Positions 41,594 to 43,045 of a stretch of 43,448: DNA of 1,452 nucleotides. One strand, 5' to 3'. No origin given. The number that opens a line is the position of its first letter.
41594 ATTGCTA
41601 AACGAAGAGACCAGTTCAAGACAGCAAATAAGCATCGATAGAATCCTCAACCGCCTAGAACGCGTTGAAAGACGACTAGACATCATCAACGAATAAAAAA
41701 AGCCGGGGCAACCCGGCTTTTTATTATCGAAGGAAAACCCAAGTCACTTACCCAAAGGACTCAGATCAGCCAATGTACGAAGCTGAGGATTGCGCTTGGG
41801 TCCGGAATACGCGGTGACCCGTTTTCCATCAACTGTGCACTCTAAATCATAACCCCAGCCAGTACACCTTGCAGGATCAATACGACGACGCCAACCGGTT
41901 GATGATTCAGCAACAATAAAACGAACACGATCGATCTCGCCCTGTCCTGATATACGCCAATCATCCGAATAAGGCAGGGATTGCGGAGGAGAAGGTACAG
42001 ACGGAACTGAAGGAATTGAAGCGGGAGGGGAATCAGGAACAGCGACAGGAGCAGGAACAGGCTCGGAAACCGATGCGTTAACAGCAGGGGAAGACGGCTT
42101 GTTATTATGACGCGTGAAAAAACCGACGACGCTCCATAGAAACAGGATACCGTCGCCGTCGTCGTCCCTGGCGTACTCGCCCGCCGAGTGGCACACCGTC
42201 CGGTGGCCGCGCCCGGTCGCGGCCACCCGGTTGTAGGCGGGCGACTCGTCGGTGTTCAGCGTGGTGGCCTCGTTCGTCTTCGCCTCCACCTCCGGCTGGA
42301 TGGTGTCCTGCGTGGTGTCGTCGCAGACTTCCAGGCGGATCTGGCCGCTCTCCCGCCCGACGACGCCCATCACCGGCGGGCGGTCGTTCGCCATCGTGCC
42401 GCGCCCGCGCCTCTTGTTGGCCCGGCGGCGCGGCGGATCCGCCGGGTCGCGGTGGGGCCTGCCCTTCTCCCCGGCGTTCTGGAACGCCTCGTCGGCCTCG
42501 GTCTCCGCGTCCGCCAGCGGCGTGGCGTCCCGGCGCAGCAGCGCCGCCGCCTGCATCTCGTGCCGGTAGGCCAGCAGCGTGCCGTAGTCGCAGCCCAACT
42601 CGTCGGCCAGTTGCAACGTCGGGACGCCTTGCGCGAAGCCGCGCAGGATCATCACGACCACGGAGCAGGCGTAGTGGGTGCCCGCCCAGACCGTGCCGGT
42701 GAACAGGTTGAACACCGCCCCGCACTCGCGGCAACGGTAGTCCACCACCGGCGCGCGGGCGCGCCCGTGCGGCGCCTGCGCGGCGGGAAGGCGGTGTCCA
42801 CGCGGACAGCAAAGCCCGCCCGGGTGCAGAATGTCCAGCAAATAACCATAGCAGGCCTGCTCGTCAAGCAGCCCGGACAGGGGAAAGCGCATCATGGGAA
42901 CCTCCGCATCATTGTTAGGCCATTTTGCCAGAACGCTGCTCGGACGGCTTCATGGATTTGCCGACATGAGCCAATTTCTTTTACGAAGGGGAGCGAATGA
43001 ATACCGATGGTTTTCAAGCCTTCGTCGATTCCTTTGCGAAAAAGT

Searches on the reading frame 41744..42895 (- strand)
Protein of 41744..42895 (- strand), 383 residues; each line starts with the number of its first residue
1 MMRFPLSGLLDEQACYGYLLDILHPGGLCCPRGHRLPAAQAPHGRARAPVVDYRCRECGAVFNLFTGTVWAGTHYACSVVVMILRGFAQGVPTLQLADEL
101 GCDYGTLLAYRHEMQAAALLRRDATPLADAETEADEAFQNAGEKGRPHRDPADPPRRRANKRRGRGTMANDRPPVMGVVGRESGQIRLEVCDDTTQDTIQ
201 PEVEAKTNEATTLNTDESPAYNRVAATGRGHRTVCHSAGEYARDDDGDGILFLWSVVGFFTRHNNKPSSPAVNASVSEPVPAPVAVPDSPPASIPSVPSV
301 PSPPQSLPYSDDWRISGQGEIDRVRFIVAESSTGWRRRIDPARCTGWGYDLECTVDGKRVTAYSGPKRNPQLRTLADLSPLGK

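Call 59: search_protein_families(library=pfam, proteins=[window:41744-42895:-], max_evalue=0.00001)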
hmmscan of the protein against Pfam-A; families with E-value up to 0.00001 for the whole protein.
window:41744-42895:- (383 aa): 1 family
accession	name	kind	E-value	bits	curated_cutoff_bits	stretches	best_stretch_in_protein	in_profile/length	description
PF12762.13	DDE_Tnp_IS1595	-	2.3e-11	44.4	27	1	157-244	24-111/153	ISXO2-like transposase domain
